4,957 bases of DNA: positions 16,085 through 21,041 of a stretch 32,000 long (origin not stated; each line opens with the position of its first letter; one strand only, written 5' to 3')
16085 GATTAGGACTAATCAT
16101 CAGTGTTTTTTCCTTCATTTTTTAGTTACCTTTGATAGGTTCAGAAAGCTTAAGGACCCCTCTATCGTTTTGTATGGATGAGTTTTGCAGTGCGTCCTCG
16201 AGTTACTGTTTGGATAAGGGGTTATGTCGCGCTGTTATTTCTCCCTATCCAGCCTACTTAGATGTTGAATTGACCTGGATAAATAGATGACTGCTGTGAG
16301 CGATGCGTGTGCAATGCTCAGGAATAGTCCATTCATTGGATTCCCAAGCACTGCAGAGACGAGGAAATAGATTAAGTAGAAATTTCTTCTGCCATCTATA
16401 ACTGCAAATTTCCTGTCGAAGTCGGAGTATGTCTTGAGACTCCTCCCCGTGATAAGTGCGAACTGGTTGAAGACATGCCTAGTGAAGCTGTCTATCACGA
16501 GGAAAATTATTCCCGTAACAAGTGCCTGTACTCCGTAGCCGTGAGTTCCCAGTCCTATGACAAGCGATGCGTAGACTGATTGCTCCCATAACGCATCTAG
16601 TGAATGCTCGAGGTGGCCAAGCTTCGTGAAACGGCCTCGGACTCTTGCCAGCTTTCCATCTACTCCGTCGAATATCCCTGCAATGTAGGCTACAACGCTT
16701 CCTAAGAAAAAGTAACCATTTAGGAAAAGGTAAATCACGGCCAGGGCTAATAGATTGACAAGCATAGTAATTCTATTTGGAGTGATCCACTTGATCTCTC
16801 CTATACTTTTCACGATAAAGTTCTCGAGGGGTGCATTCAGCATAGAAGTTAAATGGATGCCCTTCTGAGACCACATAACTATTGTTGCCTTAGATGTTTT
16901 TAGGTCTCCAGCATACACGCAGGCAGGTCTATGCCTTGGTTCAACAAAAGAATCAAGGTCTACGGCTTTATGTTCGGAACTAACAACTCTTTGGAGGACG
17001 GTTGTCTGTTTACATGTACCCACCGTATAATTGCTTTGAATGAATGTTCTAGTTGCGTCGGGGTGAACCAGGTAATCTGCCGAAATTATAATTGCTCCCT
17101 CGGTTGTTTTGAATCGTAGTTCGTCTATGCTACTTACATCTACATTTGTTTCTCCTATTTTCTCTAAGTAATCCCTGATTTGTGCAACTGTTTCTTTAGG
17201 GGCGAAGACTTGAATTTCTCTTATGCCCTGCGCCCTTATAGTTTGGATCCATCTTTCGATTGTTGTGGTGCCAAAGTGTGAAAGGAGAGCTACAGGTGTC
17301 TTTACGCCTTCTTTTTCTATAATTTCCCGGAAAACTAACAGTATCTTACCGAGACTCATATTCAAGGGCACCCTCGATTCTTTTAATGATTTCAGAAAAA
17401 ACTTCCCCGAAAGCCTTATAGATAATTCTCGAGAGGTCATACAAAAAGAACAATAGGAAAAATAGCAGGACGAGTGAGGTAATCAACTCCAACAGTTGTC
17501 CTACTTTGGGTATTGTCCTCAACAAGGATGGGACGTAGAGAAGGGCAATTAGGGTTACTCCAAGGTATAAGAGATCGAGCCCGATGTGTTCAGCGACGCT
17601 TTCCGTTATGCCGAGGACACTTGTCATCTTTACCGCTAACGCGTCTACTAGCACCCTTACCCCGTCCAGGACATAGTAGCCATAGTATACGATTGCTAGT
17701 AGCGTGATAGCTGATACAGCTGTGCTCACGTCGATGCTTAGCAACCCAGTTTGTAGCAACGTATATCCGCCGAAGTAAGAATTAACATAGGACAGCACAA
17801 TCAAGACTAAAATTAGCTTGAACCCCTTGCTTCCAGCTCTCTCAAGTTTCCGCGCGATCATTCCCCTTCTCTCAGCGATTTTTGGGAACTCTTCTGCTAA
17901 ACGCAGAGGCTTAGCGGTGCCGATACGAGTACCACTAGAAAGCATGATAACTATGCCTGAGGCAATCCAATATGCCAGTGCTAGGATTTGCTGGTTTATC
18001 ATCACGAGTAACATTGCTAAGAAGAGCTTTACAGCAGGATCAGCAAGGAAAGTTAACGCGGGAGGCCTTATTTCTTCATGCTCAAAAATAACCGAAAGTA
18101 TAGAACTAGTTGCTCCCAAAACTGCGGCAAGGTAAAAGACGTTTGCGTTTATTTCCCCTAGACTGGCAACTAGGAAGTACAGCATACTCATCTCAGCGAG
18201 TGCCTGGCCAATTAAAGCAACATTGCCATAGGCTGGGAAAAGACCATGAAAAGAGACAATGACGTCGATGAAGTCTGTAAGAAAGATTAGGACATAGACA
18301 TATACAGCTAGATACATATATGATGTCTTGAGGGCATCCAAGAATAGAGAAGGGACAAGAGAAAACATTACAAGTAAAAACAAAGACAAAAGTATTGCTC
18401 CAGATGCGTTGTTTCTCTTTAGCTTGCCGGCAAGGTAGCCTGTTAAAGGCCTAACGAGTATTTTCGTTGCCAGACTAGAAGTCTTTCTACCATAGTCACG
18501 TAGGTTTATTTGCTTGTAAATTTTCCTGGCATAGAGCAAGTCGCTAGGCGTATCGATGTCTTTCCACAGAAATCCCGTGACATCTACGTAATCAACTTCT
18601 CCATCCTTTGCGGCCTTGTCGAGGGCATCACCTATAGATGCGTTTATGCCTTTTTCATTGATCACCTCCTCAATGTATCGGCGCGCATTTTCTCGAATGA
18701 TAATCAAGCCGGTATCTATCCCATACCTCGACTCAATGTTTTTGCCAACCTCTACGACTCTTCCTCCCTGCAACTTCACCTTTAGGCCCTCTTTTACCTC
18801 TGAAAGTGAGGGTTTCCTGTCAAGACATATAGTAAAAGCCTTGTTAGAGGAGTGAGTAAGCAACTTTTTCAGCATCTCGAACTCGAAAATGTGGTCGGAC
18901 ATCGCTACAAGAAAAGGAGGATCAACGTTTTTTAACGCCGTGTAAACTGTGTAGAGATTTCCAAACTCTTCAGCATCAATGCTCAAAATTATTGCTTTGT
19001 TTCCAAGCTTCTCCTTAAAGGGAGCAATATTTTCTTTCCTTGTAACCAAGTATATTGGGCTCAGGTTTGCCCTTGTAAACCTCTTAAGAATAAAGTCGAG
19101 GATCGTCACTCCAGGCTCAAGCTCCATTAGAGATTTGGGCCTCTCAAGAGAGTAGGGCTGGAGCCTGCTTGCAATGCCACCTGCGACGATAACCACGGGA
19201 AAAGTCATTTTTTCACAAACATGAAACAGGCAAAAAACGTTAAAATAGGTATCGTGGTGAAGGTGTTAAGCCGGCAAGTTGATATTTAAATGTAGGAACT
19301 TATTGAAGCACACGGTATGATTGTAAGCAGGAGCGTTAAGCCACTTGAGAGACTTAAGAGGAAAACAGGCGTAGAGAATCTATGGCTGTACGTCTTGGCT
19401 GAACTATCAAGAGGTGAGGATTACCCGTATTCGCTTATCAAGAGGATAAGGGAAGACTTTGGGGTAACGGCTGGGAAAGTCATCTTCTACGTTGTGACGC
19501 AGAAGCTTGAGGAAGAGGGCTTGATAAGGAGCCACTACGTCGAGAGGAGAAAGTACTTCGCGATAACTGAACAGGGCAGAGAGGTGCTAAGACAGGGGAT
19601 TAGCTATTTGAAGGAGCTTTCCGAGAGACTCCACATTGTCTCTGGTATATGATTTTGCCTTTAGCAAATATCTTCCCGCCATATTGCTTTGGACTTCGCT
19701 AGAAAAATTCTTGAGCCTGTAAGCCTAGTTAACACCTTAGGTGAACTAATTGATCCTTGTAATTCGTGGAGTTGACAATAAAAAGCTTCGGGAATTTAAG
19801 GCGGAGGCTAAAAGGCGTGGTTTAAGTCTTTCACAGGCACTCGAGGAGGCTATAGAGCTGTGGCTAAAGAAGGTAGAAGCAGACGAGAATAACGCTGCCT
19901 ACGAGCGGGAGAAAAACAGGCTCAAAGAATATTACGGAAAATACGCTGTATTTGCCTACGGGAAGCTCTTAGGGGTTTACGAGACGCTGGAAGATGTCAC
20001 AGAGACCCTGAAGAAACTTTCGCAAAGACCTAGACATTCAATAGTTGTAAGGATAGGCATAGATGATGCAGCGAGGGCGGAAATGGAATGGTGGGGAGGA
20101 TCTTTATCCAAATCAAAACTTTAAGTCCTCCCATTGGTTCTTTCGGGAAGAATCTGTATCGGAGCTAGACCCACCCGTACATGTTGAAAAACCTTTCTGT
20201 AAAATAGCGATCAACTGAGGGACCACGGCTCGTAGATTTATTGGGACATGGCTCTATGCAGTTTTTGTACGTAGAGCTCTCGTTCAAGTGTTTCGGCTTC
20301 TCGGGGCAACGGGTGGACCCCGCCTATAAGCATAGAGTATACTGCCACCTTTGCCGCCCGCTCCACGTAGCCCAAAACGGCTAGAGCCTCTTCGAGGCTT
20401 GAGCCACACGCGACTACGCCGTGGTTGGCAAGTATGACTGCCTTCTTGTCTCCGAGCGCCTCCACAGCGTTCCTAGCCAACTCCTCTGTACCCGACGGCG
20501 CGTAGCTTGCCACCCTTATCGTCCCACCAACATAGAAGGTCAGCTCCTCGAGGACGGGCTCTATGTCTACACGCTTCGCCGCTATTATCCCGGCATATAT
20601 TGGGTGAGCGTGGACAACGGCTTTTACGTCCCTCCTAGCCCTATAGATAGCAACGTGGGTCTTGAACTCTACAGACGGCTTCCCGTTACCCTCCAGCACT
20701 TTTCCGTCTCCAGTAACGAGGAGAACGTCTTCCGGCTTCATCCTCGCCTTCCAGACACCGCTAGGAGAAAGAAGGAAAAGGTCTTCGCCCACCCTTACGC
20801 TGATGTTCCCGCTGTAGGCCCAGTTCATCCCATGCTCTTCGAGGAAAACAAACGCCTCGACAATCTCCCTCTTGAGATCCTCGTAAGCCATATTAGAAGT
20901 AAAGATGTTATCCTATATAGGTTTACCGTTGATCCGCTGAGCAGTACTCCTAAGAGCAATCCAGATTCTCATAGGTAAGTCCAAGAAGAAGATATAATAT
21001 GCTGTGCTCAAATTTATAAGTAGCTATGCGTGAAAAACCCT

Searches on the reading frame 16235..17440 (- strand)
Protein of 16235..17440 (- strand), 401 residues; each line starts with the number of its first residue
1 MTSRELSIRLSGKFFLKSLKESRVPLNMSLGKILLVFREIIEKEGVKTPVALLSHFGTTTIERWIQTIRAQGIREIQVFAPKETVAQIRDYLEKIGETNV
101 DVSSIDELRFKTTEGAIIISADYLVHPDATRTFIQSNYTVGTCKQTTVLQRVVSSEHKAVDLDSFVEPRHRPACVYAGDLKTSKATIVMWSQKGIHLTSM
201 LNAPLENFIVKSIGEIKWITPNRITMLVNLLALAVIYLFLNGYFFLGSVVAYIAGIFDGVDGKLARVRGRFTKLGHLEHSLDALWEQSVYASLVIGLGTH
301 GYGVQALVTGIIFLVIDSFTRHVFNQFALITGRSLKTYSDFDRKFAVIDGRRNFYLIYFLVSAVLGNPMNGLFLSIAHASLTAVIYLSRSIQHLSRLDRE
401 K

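Call 40: search_protein_families(library=pfam, proteins=[window:16235-17440:-], max_evalue=0.001)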
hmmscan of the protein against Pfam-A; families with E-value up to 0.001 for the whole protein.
window:16235-17440:- (401 aa): 1 family
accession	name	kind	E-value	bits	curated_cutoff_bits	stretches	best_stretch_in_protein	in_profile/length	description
PF01066.26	CDP-OH_P_transf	-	2.2e-10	41.6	22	1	218-312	1-92/152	CDP-alcohol phosphatidyltransferase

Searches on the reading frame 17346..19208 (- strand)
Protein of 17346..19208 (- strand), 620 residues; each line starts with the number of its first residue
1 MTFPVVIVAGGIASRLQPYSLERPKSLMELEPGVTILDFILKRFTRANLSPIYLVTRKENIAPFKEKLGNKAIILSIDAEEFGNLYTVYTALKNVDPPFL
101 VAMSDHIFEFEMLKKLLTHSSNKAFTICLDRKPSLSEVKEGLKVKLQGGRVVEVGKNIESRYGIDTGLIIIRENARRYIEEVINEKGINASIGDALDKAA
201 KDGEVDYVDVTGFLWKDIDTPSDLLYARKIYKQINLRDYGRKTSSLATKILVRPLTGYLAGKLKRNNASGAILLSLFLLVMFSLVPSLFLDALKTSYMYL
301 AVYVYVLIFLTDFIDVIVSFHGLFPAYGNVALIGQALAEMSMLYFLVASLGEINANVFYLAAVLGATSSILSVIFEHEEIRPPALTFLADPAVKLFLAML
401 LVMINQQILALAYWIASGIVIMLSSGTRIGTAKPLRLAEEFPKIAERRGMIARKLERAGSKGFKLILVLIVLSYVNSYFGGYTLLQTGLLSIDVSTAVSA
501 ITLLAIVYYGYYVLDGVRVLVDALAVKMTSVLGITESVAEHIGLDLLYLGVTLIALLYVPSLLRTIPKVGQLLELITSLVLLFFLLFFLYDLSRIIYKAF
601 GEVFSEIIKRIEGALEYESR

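Call 40: search_protein_families(library=pfam, proteins=[window:17346-19208:-], max_evalue=0.001)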
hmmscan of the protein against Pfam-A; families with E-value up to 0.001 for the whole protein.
window:17346-19208:- (620 aa): 2 families
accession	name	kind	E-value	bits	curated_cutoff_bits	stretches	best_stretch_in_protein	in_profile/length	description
PF00483.29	NTP_transferase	-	2.5e-11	44.1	21.2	1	6-232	3-243/245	Nucleotidyl transferase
PF12804.13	NTP_transf_3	-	1.5e-10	41.9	27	1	5-124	1-115/160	MobA-like NTP transferase domain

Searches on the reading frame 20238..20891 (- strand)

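Call 89: search_protein_families(library=pfam, proteins=[window:20238-20891:-], max_evalue=0.0001)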
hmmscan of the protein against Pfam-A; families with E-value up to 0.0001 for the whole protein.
window:20238-20891:- (217 aa): 1 family
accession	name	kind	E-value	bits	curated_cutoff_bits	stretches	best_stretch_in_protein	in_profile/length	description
PF00596.27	Aldolase_II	-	2.5e-53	181.1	22.2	1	8-183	1-182/183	Class II Aldolase and Adducin N-terminal domain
